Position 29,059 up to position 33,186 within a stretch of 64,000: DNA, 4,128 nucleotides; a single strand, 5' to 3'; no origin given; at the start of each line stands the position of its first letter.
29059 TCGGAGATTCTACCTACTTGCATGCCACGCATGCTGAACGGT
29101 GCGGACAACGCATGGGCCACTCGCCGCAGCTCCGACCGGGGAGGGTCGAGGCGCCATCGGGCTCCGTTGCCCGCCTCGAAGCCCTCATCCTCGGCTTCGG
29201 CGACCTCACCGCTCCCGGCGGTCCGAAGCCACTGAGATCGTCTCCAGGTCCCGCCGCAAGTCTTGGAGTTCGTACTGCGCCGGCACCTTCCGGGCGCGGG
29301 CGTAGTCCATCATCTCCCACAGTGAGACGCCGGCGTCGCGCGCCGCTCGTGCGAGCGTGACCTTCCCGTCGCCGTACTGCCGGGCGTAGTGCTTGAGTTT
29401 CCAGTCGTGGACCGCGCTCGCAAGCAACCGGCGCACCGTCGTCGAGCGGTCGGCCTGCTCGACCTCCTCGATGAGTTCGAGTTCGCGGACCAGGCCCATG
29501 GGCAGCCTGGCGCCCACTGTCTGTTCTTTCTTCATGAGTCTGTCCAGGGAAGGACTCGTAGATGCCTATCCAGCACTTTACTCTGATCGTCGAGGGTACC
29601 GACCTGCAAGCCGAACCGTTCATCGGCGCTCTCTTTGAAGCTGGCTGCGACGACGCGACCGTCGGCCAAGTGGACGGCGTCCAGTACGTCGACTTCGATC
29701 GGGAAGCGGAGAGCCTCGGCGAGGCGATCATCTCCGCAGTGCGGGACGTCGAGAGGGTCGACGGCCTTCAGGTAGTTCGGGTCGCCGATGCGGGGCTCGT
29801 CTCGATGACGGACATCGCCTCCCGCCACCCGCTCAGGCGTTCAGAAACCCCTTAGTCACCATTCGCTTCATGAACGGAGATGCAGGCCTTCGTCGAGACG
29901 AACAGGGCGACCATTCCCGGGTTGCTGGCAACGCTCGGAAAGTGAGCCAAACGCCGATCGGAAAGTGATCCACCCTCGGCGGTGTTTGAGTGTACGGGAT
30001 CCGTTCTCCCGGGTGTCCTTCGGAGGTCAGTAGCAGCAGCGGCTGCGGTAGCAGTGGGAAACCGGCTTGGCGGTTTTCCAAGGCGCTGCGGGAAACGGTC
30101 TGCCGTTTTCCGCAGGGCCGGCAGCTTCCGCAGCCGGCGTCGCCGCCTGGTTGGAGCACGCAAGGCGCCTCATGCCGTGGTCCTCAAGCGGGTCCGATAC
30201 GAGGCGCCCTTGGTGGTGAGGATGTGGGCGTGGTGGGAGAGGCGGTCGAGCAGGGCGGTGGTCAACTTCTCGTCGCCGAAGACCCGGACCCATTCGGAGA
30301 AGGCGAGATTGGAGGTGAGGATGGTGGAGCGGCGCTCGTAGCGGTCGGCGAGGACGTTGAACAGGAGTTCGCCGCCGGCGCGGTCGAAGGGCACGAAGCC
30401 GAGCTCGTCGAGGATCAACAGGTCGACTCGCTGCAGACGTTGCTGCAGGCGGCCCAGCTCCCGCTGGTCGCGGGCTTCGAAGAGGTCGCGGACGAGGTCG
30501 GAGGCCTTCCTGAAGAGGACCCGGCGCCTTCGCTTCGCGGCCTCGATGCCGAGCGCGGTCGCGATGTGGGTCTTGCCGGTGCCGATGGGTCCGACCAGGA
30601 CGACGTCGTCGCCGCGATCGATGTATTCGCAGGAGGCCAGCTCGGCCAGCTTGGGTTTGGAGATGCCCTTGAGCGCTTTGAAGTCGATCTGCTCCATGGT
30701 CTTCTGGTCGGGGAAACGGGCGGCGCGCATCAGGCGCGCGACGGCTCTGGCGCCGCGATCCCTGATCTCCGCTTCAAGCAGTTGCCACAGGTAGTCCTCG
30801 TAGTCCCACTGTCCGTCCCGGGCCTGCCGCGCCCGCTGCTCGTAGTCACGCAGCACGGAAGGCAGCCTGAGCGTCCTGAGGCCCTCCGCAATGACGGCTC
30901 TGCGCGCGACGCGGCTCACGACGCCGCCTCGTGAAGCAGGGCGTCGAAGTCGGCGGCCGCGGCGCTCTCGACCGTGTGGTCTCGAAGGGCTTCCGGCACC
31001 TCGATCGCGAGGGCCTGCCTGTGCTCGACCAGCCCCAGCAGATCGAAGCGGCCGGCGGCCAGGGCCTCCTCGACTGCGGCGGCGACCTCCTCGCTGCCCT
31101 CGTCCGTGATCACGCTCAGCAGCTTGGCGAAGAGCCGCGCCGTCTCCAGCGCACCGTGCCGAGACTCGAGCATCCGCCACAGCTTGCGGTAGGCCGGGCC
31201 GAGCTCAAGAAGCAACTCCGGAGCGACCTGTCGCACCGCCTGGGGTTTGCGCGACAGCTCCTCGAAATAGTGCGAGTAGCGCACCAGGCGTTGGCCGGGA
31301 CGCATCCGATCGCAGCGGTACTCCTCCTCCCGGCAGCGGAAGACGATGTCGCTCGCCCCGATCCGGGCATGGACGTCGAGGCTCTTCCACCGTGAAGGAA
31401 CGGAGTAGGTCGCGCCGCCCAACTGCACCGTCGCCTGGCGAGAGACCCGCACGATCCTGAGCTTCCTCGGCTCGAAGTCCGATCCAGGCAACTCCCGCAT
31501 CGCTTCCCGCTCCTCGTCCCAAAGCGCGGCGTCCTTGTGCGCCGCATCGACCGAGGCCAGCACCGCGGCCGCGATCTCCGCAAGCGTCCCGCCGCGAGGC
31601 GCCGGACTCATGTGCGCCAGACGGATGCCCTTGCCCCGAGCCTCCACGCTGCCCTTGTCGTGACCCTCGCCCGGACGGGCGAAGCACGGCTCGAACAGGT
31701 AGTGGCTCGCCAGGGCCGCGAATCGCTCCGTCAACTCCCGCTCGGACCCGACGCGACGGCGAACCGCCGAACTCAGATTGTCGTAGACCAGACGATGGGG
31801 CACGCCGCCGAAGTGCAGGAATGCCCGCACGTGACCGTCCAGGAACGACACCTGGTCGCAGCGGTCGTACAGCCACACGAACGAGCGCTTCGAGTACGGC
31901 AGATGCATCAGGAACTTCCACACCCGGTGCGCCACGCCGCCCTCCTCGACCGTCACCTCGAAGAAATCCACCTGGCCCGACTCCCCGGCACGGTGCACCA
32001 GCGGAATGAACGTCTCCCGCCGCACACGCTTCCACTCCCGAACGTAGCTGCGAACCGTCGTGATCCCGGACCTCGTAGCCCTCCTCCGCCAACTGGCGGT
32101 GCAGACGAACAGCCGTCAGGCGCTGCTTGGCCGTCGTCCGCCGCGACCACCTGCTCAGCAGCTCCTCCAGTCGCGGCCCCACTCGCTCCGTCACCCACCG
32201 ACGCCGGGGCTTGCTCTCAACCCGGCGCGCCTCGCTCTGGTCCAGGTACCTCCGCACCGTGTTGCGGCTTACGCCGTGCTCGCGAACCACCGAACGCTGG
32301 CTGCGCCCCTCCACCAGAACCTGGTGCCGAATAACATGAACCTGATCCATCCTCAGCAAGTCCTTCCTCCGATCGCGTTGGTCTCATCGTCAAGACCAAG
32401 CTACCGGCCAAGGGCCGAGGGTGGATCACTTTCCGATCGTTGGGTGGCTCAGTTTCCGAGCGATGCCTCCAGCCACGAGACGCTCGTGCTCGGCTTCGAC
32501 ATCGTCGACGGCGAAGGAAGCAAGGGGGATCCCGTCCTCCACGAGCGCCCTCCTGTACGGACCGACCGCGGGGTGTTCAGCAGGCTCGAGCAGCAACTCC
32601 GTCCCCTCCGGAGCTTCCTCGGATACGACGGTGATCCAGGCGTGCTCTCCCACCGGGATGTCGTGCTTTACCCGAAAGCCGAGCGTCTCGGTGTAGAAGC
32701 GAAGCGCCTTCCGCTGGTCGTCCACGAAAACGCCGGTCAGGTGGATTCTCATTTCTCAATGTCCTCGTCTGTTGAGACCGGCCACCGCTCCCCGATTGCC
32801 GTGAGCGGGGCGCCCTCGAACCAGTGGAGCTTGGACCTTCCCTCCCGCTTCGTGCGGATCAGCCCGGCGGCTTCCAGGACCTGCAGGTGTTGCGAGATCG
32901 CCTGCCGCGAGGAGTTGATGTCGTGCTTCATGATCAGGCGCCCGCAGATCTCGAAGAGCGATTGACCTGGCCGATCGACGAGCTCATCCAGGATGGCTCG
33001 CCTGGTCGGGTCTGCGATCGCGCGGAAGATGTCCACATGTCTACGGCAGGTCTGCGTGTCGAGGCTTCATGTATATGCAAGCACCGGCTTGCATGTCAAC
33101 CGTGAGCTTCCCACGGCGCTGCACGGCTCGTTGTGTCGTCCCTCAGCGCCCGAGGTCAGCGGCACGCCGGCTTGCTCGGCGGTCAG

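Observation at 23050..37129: Recurrent two-gene module: small GIY-YIG protein plus PD-(D/E)xK (NucS/DUF91-like) 370-385-aa protein. Three paralogs, one inactivated by IS3.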

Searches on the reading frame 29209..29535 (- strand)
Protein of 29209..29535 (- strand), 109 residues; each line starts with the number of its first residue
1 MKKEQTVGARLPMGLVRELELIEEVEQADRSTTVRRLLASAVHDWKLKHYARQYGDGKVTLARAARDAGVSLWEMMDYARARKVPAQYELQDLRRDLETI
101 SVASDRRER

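Call 68: search_protein_families(library=pfam, proteins=[window:29209-29535:-], max_evalue=0.001)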
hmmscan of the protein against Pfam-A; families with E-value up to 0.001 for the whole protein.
window:29209-29535:- (109 aa): 1 family
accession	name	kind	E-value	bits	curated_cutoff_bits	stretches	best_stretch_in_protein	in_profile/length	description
PF03683.19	UPF0175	-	8.3e-08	32.2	27.9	1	54-99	29-75/75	Uncharacterised protein family (UPF0175)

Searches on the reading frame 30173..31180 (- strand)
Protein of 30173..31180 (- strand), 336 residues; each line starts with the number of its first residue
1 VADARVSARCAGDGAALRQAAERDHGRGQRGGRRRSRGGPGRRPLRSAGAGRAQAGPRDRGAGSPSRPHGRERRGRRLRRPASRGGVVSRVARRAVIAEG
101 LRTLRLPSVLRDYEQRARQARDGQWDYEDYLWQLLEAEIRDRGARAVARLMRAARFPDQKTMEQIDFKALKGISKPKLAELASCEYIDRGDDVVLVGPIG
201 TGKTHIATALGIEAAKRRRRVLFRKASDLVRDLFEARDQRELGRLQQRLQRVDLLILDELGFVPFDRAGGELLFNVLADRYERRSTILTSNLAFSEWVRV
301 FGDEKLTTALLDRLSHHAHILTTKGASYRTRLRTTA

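Call 68: search_protein_families(library=pfam, proteins=[window:30173-31180:-], max_evalue=0.001)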
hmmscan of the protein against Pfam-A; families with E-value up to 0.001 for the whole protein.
window:30173-31180:- (336 aa): 5 families
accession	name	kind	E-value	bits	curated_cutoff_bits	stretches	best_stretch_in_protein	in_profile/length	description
PF01695.23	IstB_IS21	-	1.5e-77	260.8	24.1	1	101-334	3-236/238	IstB-like ATP binding protein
PF00308.24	Bac_DnaA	-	2.2e-08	34.9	23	1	193-289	37-135/162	Bacterial DnaA ATPAse domain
PF02562.22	PhoH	-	0.00018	21.5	27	1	185-220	14-49/205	PhoH-like protein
PF00004.35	AAA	-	0.0002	22.2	21.2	1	193-260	1-66/131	ATPase family associated with various cellular activities (AAA)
PF13191.12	AAA_16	-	0.00084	20.3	32.6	1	190-252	24-101/167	AAA ATPase domain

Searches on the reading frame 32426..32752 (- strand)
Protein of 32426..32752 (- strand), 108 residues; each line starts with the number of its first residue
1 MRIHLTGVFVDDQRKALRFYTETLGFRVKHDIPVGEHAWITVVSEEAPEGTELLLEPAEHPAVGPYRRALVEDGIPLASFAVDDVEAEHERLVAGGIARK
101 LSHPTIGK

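Call 4: search_protein_families(library=pfam, proteins=[window:32426-32752:-], max_evalue=1)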
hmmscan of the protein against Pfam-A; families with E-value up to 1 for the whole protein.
window:32426-32752:- (108 aa): 4 families
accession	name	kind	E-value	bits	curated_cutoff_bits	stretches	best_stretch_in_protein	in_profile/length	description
PF00903.31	Glyoxalase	-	1.8e-15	57.8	20.6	1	2-101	1-99/121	Glyoxalase/Bleomycin resistance protein/Dioxygenase superfamily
PF22677.2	Ble-like_N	-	0.00074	19.7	24.5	1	9-41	8-39/41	Bleomycin resistance protein-like N-terminal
PF18029.7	Glyoxalase_6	-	0.00081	20.5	23.6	1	10-99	4-82/106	Glyoxalase-like domain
PF13669.12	Glyoxalase_4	-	0.0038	17.9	27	1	6-98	3-92/109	Glyoxalase/Bleomycin resistance protein/Dioxygenase superfamily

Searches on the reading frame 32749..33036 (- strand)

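Call 4: search_protein_families(library=pfam, proteins=[window:32749-33036:-], max_evalue=1)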
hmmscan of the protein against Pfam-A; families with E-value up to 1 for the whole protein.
window:32749-33036:- (95 aa): 12 families
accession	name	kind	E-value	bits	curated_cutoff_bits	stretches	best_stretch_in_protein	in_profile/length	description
PF12840.13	HTH_20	-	6.1e-10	39.4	27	1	7-62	1-50/51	Helix-turn-helix domain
PF13412.12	HTH_24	-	9.3e-06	25.6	21.9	2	40-61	27-48/48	Winged helix-turn-helix DNA-binding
PF01022.26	HTH_5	-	2.8e-05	24.3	22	1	9-61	1-46/47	Bacterial regulatory protein, arsR family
PF12802.13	MarR_2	-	0.00023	21.7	27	1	42-66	32-56/61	MarR family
PF21248.3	SoFic-like_C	-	0.0051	17.4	27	1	41-71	41-71/76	Protein adenylyltransferase SoFic-like, C-terminal domain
PF25212.1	HVO_A0114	-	0.015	15.5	27.6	1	10-70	22-76/84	HVO_A0114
PF08461.16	HTH_12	-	0.018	15.4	21.4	1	36-66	24-54/66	Ribonuclease R winged-helix domain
PF20024.5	DUF6432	-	0.019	15.6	29.6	1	11-66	13-64/97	Family of unknown function (DUF6432)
PF13545.12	HTH_Crp_2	-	0.024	15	27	1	40-64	32-56/70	Crp-like helix-turn-helix domain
PF19980.4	DUF6416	-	0.076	14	27.1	1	3-56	6-58/100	Family of unknown function (DUF6416)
PF13601.12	HTH_34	-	0.099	13.3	27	1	36-69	20-53/80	Winged helix DNA-binding domain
PF24038.1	DUF7347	-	0.21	12.3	27.6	1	2-43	3-42/77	Domain of unknown function (DUF7347)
